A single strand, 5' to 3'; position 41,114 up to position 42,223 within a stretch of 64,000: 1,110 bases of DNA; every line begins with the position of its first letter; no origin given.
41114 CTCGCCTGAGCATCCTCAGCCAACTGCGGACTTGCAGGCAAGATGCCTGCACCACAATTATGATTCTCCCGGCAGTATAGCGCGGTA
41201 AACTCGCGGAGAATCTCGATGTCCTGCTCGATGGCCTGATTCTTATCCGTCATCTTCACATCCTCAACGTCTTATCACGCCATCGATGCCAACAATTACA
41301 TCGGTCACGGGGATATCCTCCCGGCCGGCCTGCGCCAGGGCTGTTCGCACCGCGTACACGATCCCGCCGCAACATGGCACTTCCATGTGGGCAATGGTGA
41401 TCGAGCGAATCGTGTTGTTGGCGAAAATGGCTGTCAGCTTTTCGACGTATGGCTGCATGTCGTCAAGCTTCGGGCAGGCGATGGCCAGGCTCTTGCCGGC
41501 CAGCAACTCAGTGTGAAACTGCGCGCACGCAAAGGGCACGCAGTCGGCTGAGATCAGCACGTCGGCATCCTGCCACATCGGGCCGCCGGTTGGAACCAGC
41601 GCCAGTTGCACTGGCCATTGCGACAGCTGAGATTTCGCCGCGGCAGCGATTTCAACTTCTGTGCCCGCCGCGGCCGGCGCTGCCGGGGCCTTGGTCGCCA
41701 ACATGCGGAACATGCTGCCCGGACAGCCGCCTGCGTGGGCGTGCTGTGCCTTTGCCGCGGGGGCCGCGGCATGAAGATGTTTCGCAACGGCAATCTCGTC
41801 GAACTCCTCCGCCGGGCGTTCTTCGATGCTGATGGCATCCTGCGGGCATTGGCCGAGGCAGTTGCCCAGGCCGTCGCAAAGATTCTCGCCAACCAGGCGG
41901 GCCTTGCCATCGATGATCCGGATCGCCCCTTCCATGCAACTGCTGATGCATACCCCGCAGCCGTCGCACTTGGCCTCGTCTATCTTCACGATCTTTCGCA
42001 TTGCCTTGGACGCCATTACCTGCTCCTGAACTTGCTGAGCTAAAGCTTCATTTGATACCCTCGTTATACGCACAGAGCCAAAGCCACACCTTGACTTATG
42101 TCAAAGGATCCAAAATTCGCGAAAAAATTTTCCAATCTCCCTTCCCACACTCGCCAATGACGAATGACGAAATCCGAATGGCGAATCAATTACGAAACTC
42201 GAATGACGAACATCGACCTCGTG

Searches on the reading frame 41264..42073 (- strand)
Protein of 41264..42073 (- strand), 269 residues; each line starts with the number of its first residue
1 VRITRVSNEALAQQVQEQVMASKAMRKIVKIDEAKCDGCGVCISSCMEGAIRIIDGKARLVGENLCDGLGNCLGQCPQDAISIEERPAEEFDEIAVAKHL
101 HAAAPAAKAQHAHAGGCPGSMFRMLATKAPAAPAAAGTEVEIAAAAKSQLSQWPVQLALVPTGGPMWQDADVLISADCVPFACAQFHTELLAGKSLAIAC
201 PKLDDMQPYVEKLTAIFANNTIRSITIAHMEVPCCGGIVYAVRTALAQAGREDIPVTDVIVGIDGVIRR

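Call 12: search_protein_families(library=pfam, proteins=[window:41264-42073:-], max_evalue=0.01)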
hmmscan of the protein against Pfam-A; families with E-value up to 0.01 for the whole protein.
window:41264-42073:- (269 aa): 10 families
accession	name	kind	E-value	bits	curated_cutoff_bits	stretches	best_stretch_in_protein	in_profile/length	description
PF00037.32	Fer4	-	2.7e-07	30.6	21.1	2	29-51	1-23/24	4Fe-4S binding domain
PF13237.11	Fer4_10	-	6.2e-07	29.7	25.5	1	29-77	2-53/53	4Fe-4S dicluster domain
PF12838.12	Fer4_7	-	1.1e-06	29.4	27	2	35-80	1-52/52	4Fe-4S dicluster domain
PF12837.12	Fer4_6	-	2.2e-06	27.8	25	1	28-51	1-24/24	4Fe-4S binding domain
PF14697.11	Fer4_21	-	3.6e-06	27.4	35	1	30-82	2-58/59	4Fe-4S dicluster domain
PF25160.1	LdpA_Fe-S-bd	-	8.8e-06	25.8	27.6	0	22-53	15-45/49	LdpA Fe-S cluster-binding domain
PF13187.11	Fer4_9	-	1.1e-05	25.8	27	1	35-81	1-52/52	4Fe-4S dicluster domain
PF13484.11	Fer4_16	-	0.00089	20.4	30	0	35-52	1-18/66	4Fe-4S double cluster binding domain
PF12797.12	Fer4_2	-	0.0053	17.1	24.5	1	28-46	2-20/22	4Fe-4S binding domain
PF17179.9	Fer4_22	-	0.0075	17.5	27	0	15-48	60-93/95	4Fe-4S dicluster domain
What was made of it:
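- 41264..42073 (-): Upstream 4Fe-4S ferredoxin-domain gene of the same apparent operon. Pfam Fer4 families (call 12).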
